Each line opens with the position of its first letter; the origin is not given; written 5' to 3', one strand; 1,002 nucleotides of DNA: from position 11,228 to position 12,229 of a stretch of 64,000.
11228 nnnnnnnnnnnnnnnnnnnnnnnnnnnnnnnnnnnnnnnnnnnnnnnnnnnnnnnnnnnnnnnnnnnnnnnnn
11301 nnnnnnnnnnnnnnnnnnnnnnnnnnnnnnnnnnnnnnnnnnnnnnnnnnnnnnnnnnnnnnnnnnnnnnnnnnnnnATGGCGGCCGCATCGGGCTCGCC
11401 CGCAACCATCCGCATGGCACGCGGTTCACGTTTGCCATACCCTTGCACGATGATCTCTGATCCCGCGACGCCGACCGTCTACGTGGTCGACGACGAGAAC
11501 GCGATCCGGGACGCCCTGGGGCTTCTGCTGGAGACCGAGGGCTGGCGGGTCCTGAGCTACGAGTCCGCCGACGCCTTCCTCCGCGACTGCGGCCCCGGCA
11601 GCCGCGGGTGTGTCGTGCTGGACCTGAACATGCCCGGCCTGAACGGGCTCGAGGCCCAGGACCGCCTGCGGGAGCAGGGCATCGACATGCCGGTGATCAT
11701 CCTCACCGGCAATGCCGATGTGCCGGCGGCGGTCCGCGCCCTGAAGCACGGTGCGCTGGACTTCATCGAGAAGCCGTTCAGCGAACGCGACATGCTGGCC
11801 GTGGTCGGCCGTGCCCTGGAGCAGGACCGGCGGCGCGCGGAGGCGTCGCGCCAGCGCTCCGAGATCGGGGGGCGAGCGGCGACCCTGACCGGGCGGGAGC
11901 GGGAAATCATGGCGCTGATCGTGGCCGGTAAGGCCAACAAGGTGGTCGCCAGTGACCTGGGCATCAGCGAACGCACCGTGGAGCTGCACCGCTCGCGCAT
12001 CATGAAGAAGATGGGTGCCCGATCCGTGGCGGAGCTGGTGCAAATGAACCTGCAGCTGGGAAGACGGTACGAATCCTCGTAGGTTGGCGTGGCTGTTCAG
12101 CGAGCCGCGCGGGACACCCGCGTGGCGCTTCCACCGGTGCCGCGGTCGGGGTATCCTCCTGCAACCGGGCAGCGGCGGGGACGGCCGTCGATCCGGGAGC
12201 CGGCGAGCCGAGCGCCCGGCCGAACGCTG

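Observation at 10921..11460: FixL reduced to a heme-PAS stub while fixJ stays intact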

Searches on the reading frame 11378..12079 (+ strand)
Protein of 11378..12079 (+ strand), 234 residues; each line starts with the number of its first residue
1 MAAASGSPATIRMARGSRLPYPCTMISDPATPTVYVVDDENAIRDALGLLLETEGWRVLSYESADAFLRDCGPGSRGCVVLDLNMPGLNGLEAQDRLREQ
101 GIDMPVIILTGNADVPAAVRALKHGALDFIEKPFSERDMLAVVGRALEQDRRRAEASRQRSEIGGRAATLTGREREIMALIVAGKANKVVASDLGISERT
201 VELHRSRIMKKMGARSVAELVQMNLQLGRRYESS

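Call 3: search_protein_families(library=pfam, proteins=[window:11378-12079:+], max_evalue=1)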
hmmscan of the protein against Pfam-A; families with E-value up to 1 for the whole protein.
window:11378-12079:+ (234 aa): 5 families
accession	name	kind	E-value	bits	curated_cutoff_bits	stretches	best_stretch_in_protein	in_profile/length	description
PF00072.30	Response_reg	-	3.6e-27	95.2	30.2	1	34-143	1-110/111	Response regulator receiver domain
PF00196.25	GerE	-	1.4e-20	73.1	23.5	1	169-223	2-56/57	Bacterial regulatory proteins, luxR family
PF08281.18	Sigma70_r4_2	-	8.4e-06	25.8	25.7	1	168-212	9-54/54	Sigma-70, region 4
PF13384.12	HTH_23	-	0.077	13.3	24.6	1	177-209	10-42/50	Homeodomain-like domain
PF01994.21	Trm56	-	0.14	12.5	25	1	76-151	23-96/119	tRNA ribose 2'-O-methyltransferase, aTrm56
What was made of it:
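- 11450..12082 (+): fixJ-family response regulator (receiver + LuxR/GerE HTH), intact. Its ATG overlaps the remnant ORF by 11 nt, and no Shine-Dalgarno-like sequence lies upstream. Pfam (call 3).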

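Call 6: find_encoding_contigs(protein=window:11378-12079:+, flank=10000, max_places=8)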
Protein window:11378-12079:+ (234 aa): no gene with exactly this product is on record in the collection.

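Call 8: find_encoding_contigs(protein=window:11450-12079:+, flank=6000, max_places=10)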
Protein window:11450-12079:+ (210 aa): 24 contigs read that carry it; 10 places shown.
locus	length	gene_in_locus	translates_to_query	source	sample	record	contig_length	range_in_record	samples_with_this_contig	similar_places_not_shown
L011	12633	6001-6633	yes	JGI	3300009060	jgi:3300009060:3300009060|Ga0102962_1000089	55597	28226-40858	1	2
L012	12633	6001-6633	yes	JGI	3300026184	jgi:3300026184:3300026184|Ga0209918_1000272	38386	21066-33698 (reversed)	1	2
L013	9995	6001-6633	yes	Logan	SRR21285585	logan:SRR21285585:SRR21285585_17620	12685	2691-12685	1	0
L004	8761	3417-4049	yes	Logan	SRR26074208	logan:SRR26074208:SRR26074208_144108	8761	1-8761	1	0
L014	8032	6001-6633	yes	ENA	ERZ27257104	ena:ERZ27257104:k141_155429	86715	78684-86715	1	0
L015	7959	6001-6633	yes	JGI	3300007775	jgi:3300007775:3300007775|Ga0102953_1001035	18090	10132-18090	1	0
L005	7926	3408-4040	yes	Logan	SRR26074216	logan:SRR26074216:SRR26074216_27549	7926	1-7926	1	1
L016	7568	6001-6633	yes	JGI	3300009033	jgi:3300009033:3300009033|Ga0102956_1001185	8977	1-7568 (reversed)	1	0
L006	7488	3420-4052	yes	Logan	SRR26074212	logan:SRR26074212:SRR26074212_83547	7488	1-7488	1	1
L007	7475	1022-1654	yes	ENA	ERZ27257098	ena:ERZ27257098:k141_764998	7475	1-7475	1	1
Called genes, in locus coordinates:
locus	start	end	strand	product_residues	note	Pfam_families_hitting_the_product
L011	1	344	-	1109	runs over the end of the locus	PF00989:PAS, PF08448:PAS_4, PF08448:PAS_4, PF13188:PAS_8, PF13426:PAS_9, PF00989:PAS, PF13188:PAS_8, PF08448:PAS_4, +14 more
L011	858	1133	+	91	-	PF00076:RRM_1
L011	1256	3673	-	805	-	PF03636:Glyco_hydro_65N, PF03632:Glyco_hydro_65m, PF03633:Glyco_hydro_65C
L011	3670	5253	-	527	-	PF00702:Hydrolase, PF13419:HAD_2, PF02358:Trehalose_PPase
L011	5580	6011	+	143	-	PF00989:PAS, PF08448:PAS_4 (weak), PF13426:PAS_9, PF02518:HATPase_c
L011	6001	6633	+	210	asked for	PF00072:Response_reg, PF08281:Sigma70_r4_2 (weak), PF00196:GerE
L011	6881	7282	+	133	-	PF00072:Response_reg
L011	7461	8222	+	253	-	PF00027:cNMP_binding, PF13545:HTH_Crp_2, PF00325:Crp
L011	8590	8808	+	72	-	PF11154:DUF2934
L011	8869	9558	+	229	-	PF19027:DUF5752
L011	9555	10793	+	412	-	PF21269:TreT_GT1, PF20706:GT4-conflict, PF00534:Glycos_transf_1, PF13692:Glyco_trans_1_4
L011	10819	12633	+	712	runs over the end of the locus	PF02922:CBM_48, PF00128:Alpha-amylase, PF21331:Isoamylase_C (weak)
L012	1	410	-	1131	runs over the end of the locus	PF00989:PAS, PF08448:PAS_4, PF08448:PAS_4, PF13188:PAS_8, PF13426:PAS_9, PF00989:PAS, PF08448:PAS_4, PF13188:PAS_8, +14 more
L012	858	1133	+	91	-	PF00076:RRM_1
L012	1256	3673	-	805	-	PF03636:Glyco_hydro_65N, PF03632:Glyco_hydro_65m, PF03633:Glyco_hydro_65C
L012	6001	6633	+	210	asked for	PF00072:Response_reg, PF08281:Sigma70_r4_2 (weak), PF00196:GerE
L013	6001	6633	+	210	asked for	PF00072:Response_reg, PF08281:Sigma70_r4_2 (weak), PF00196:GerE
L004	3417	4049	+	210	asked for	PF00072:Response_reg, PF08281:Sigma70_r4_2 (weak), PF00196:GerE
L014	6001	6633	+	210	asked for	PF00072:Response_reg, PF08281:Sigma70_r4_2 (weak), PF00196:GerE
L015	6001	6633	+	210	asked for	PF00072:Response_reg, PF08281:Sigma70_r4_2 (weak), PF00196:GerE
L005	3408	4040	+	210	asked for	PF00072:Response_reg, PF08281:Sigma70_r4_2 (weak), PF00196:GerE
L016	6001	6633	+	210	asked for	PF00072:Response_reg, PF08281:Sigma70_r4_2 (weak), PF00196:GerE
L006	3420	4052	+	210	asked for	PF00072:Response_reg, PF08281:Sigma70_r4_2 (weak), PF00196:GerE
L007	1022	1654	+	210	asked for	PF00072:Response_reg, PF08281:Sigma70_r4_2 (weak), PF00196:GerE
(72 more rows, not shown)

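Call 9: find_related_loci(query=window:11450-12079:+, collection=genome_contigs, flank=8000)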
Query window:11450-12079:+ (210 aa) in genome_contigs; peptide patterns used: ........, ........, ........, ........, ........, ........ (x = any residue, [..] = any of these).
283 stretches matched a pattern; 79 encode a relative of the query (tblastn E <= 1e-3); 79 distinct loci.
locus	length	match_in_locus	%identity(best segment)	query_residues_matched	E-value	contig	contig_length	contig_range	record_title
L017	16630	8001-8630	87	1-210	5e-110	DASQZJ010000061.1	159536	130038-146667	MAG TPA_asm: Gammaproteobacteria bacterium isolate SMAG_U11089 k141_85074, whole genome shotgun sequence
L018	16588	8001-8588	52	3-198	3e-62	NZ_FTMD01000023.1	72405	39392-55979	Aromatoleum tolulyticum strain ATCC 51758, whole genome shotgun sequence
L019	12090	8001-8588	53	5-198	7e-62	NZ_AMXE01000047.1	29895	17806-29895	Thauera linaloolentis 47Lol = DSM 12138 Cont47, whole genome shotgun sequence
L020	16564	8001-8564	52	10-198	6e-61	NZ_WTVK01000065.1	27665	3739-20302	Aromatoleum evansii strain KB740 NODE_65_length_27665_cov_45.2218, whole genome shotgun sequence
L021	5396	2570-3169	52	2-198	3e-60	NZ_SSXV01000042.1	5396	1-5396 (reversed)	Thauera sp. 2A1 XMAS_Iso2_NODE_42_length_5396_cov_103.54, whole genome shotgun sequence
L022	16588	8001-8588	51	5-198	4e-60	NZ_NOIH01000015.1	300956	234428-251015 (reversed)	Thauera propionica strain KNDSS-Mac4 contig_15, whole genome shotgun sequence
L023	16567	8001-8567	51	10-198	3e-60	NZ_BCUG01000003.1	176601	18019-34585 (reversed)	Thauera butanivorans NBRC 103042, whole genome shotgun sequence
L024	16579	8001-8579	51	6-198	2e-60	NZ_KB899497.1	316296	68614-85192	Aromatoleum toluclasticum ATCC 700605 strain MF63 F464DRAFT_scaffold00007.7, whole genome shotgun sequence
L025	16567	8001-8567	51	10-198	1e-59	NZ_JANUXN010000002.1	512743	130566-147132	Thauera sp. Sel9 NODE_2_length_512743_cov_113.179557, whole genome shotgun sequence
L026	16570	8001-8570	51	9-198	3e-59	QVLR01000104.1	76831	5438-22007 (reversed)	Azoarcus sp. Aa7 AZOA_contig000104, whole genome shotgun sequence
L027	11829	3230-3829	52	2-198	3e-59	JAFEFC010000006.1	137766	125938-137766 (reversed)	MAG: Proteobacteria bacterium isolate SZAS KAN-75 PROT-KAN-6__6__length-137766, whole genome shotgun sequence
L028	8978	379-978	52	2-198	3e-59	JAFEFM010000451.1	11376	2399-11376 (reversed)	MAG: Proteobacteria bacterium isolate SZAS LIN-74 LIN-667__451__length-11376, whole genome shotgun sequence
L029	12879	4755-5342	51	5-198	2e-59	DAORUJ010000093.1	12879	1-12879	MAG TPA_asm: Thauera sp. isolate AMR_MDS_5268 NODE_4831_length_12879_cov_10.743528, whole genome shotgun sequence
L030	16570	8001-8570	51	9-198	3e-59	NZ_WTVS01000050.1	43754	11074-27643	Aromatoleum toluolicum strain T NODE_50_length_43754_cov_13.4031, whole genome shotgun sequence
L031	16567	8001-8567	53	10-198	8e-59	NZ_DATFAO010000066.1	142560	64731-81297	MAG: Aromatoleum sp. isolate SMAG_U8503 k141_416860, whole genome shotgun sequence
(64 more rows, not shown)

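Call 24: find_homologous_proteins(query=window:11450-12079:+, max_evalue=1e-30)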
Query window:11450-12079:+ (210 aa): 3897 proteins with E <= 1e-30 among 5587 candidates; the best 120 are listed.
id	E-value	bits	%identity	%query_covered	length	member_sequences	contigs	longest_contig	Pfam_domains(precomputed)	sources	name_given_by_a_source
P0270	2.0e-128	444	100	100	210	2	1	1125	PF00196.26,PF08281.19,PF00072.31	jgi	-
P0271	3.2e-108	378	87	100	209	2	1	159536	PF00196.26,PF08281.19,PF00072.31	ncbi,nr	ncbi:MAG TPA: response regulator [Gammaproteobacteria bacterium]|nr:response regulator [Gammaproteob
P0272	3.2e-106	371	84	100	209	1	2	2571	PF00196.26,PF08281.19,PF00072.31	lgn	-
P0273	1.2e-92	327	76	99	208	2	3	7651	PF00196.26,PF08281.19,PF00072.31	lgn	-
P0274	7.3e-65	236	59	84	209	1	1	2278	PF00196.26,PF08281.19,PF00072.31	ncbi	-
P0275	1.3e-64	236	58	93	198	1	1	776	PF00196.26,PF08281.19,PF00072.31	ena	-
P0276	1.9e-63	232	58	91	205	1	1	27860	PF00196.26,PF00072.31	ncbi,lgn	-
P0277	2.0e-63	232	58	91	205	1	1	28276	PF00196.26,PF00072.31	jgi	-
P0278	2.4e-63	231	55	94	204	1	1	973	PF00196.26,PF08281.19,PF00072.31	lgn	-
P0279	4.4e-63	231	57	92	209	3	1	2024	PF00196.26,PF08281.19,PF00072.31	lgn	-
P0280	2.7e-61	225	47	93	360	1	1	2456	PF00196.26,PF08281.19,PF00072.31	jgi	jgi:two-component system CheB/CheR fusion protein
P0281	3.3e-61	224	55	97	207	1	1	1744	PF00196.26,PF08281.19,PF00072.31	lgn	-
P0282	3.8e-61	224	55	87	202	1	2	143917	PF00196.26,PF08281.19,PF00072.31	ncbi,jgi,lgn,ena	-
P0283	6.3e-61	224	56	95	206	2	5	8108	PF00196.26,PF08281.19,PF00072.31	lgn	-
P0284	1.0e-60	223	56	91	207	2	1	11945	PF00196.26,PF08281.19,PF00072.31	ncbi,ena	-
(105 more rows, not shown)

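Call 25: find_encoding_contigs(protein=P0273, flank=8000, max_places=5)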
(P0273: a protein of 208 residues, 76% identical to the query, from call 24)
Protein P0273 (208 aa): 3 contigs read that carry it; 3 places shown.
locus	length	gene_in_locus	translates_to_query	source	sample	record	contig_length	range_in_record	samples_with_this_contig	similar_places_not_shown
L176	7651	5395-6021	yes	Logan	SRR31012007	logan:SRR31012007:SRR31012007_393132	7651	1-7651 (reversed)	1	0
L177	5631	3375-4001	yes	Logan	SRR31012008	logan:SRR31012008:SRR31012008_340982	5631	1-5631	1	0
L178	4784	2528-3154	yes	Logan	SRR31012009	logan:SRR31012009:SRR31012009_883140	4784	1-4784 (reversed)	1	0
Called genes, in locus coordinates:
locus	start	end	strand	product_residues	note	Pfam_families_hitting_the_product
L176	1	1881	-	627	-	?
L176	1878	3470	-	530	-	PF00702:Hydrolase, PF13419:HAD_2, PF02358:Trehalose_PPase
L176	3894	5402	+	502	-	PF00989:PAS, PF08448:PAS_4 (weak), PF00989:PAS, PF13188:PAS_8, PF08448:PAS_4, PF13426:PAS_9, PF00512:HisKA, PF02518:HATPase_c, +2 more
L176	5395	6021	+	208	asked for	PF00072:Response_reg, PF08281:Sigma70_r4_2 (weak), PF00196:GerE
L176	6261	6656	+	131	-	PF00072:Response_reg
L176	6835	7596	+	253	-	PF00027:cNMP_binding, PF13545:HTH_Crp_2, PF00325:Crp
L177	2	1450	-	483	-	?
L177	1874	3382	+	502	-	PF00989:PAS, PF08448:PAS_4 (weak), PF00989:PAS, PF13188:PAS_8, PF08448:PAS_4, PF13426:PAS_9, PF00512:HisKA, PF02518:HATPase_c, +2 more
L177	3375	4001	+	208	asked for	PF00072:Response_reg, PF08281:Sigma70_r4_2 (weak), PF00196:GerE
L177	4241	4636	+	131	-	PF00072:Response_reg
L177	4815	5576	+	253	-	PF00027:cNMP_binding, PF13545:HTH_Crp_2, PF00325:Crp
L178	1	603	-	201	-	?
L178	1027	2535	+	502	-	PF00989:PAS, PF08448:PAS_4 (weak), PF00989:PAS, PF13188:PAS_8, PF08448:PAS_4, PF13426:PAS_9, PF00512:HisKA, PF02518:HATPase_c, +2 more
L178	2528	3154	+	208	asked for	PF00072:Response_reg, PF08281:Sigma70_r4_2 (weak), PF00196:GerE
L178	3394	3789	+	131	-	PF00072:Response_reg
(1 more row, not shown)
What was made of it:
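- L176 has GH65 / HAD-TPP / 502-aa FixL / FixJ / receiver / FNR (call 25).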

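Call 26: find_encoding_contigs(protein=P0272, flank=8000, max_places=5)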
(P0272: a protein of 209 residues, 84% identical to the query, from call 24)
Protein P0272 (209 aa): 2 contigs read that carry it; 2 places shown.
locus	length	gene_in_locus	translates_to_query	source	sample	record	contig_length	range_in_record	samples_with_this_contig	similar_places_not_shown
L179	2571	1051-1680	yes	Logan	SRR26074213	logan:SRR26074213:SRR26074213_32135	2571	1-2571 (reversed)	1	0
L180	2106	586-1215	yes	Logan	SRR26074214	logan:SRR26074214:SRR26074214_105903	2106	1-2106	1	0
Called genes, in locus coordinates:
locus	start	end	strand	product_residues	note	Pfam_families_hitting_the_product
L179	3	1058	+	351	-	?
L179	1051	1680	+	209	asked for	PF00072:Response_reg, PF08281:Sigma70_r4_2 (weak), PF00196:GerE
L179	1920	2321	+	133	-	PF00072:Response_reg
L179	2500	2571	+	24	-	?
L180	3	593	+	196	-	?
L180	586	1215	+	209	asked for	PF00072:Response_reg, PF08281:Sigma70_r4_2 (weak), PF00196:GerE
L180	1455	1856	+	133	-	PF00072:Response_reg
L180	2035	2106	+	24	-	?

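Call 38: find_homologous_proteins(query=L179:3-1055:+, max_evalue=1e-40)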
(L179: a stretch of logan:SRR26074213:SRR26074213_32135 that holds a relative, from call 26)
Query L179:3-1055:+ (351 aa): 4726 proteins with E <= 1e-40 among 8000 candidates; the best 120 are listed.
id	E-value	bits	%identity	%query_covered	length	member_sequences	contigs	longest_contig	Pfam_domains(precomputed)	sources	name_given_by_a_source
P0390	1.1e-153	530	70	99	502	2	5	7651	PF08447.19,PF13426.14,PF13188.14,PF24820.2,PF08448.17,PF02518.32,PF00512.32,PF00989.32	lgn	-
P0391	8.7e-136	471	50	100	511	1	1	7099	PF13426.14,PF13188.14,PF24820.2,PF08448.17,PF02518.32,PF00512.32,PF00989.32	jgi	jgi:two-component system sensor kinase FixL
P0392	1.5e-135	470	48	99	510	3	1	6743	PF13596.13,PF13426.14,PF13188.14,PF24820.2,PF08448.17,PF02518.32,PF00512.32,PF00989.32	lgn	-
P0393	1.1e-134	467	49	100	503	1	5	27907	PF13426.14,PF13188.14,PF24820.2,PF08448.17,PF02518.32,PF00512.32,PF00989.32,PF14501.13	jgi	jgi:two-component system sensor kinase FixL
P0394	1.7e-133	463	46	100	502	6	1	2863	PF13426.14,PF13188.14,PF24820.2,PF08448.17,PF02518.32,PF00512.32,PF00989.32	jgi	-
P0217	7.3e-133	461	46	100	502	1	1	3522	PF13426.14,PF13188.14,PF24820.2,PF08448.17,PF02518.32,PF00512.32,PF00989.32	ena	-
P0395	1.8e-132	460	47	100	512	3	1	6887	PF08447.19,PF13426.14,PF13188.14,PF24820.2,PF08448.17,PF02518.32,PF00512.32,PF00989.32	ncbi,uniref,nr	ncbi:PAS domain S-box protein [Arenibaculum sp.]|uniref:PAS domain-containing sensor histidine kinas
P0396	2.8e-132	459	48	98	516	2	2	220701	PF13426.14,PF13188.14,PF24820.2,PF08448.17,PF02518.32,PF00512.32,PF00989.32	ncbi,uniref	ncbi:PAS domain-containing sensor histidine kinase [Azospirillum sp. ST 5-10]|uniref:PAS domain-cont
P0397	1.7e-131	457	48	99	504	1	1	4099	PF13596.13,PF13426.14,PF13188.14,PF24820.2,PF08448.17,PF02518.32,PF00512.32,PF00989.32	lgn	-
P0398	2.2e-131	457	49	99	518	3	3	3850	PF13426.14,PF13188.14,PF24820.2,PF08448.17,PF02518.32,PF00512.32,PF00989.32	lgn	-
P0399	4.5e-131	455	47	99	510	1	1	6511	PF08447.19,PF13426.14,PF13188.14,PF24820.2,PF08448.17,PF02518.32,PF00512.32,PF00989.32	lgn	-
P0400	1.5e-130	454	47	99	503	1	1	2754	PF13426.14,PF13188.14,PF24820.2,PF08448.17,PF02518.32,PF00512.32,PF00989.32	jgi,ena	-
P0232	2.2e-130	453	48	100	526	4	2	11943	PF13426.14,PF13188.14,PF24820.2,PF08448.17,PF02518.32,PF00512.32,PF00989.32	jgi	jgi:two-component system sensor kinase FixL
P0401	4.5e-130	452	48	98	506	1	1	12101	PF13426.14,PF13188.14,PF24820.2,PF08448.17,PF02518.32,PF00512.32,PF00989.32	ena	-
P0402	8.4e-130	451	47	99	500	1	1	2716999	PF13596.13,PF08447.19,PF13426.14,PF13188.14,PF24820.2,PF08448.17,PF02518.32,PF00512.32,PF00989.32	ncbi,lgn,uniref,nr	ncbi:PAS domain-containing sensor histidine kinase [Nitrospirillum amazonense]|uniref:PAS domain-con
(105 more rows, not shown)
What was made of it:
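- The nearest full-length FixL are L176's at 70% identity, then 50% or less (call 38).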

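Call 47: search_protein_families(library=ncbifam, proteins=[window:11450-12079:+, L176:3894-5399:+], max_evalue=0.00001)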
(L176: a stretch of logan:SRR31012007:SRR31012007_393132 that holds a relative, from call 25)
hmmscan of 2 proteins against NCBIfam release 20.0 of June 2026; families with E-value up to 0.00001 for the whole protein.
window:11450-12079:+ (210 aa): 87 families (the best 25 are shown)
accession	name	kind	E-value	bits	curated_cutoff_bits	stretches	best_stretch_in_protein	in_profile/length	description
NF006900.1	PRK09390.1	equivalog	4.6e-69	232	255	1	7-204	4-201/203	response regulator FixJ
NF040749.1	tetrathio_RR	equivalog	9.8e-48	162.4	290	1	10-199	2-187/191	tetrathionate respiration response regulator TtrR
NF011896.0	PRK15369.1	equivalog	1e-26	93.9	242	1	10-204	6-208/211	two component system response regulator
NF051870.1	NAssimRespRegNtrX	equivalog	1.9e-25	89.7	600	1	10-156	4-151/452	nitrogen assimilation response regulator NtrX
TIGR01818.1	ntrC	equivalog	1.2e-24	86.9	558.6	1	10-149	1-139/463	nitrogen regulation protein NR(I)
NF047793.1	ResRegPgtA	equivalog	4.5e-24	85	650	1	9-134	7-132/414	two-component system response regulator PgtA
NF052445.1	RespRegMctR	equivalog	2.9e-23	82.4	300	1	10-202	4-201/205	two-component system response regulator MctR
NF007935.0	PRK10651.1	equivalog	4.1e-23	81.7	250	1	9-195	8-205/216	two-component system response regulator NarL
NF008469.0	PRK11361.1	equivalog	4.6e-21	75.1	714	1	8-137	5-134/461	acetoacetate metabolism transcriptional regulator AtoC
TIGR02154.1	PhoB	equivalog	2.2e-20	73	296.2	1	7-131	2-125/226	phosphate regulon transcriptional regulator PhoB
NF008176.1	PRK10923.1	equivalog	3.8e-20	71.9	620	1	9-144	5-138/469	nitrogen regulation protein NR(I)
NF040689.1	MtrAB_MtrA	equivalog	1.3e-19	70.4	300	1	10-137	1-124/219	MtrAB system response regulator MtrA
NF053854.1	RespRegPhoBBctds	equivalog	3.1e-19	69.2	270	1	11-189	2-208/225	two-component system response regulator PhoB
NF008296.0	PRK11083.1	equivalog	3.4e-19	69.2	273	1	7-134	3-129/228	two-component system response regulator CreB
NF045505.1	RR_RssB_Pseudo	equivalog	1.9e-18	66.7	700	1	9-139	7-138/394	two-component system response regulator RssB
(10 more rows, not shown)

L176:3894-5399:+ (502 aa): 79 families (the best 25 are shown)
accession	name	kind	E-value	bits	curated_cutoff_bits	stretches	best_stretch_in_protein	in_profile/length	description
NF041777.1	sens_FixL_Rhizob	equivalog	1.6e-111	373.4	850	1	20-500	2-482/485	sensor protein FixL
NF008468.0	PRK11360.1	equivalog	2.6e-69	234.2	646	1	134-500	261-609/616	two-component system sensor histidine kinase AtoS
NF052574.1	HisKinEspCMyxo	equivalog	1.7e-51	175.3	1200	1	159-501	306-639/785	serine histidine kinase EspC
TIGR00229.1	sensory_box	domain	3.5e-49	166.1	22.9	2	140-264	4-126/126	PAS domain S-box protein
NF010411.0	PRK13837.1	equivalog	2.3e-43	148.3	647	1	260-500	430-676/828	two-component system VirA-like sensor kinase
NF010076.0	PRK13557.1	subfamily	2.7e-43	148.2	631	1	167-501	59-396/540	histidine kinase famiy protein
NF007688.0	PRK10364.1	equivalog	2.2e-41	142.1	479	1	260-499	220-451/460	two-component system sensor histidine kinase ZraS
NF052573.1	HisKinEspAMyxo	equivalog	1.4e-40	139.1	1400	1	109-499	226-611/755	serine histidine kinase EspA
NF040750.1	tetrathio_HK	equivalog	6.8e-40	137.1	750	1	258-486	316-540/555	tetrathionate respiration histidine kinase TtrS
NF047794.1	HisKinPtgB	equivalog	2.6e-37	128.4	1000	1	250-482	412-638/656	two-component system sensor histidine kinase PgtB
NF046044.1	PnpS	equivalog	1.1e-34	120.2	400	1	129-498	43-390/390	two-component system histidine kinase PnpS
NF046020.1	HisKinCckABruc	equivalog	8.2e-34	116.6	1000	1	94-498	299-706/868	cell cycle histidine kinase CckA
NF047466.1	hybrid_RR_LvrB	exception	7e-33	114.3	500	1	257-499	136-376/377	hybrid histidine kinase/response regulator LvrB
NF046026.1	HisKinCckACaul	equivalog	2.5e-30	105.2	1000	1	252-499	281-532/678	cell cycle histidine kinase CckA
NF041593.1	histid_kinase_PdhS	equivalog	2.8e-29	101.7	2000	1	126-455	652-977/1041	cell-division control histidine kinase PdhS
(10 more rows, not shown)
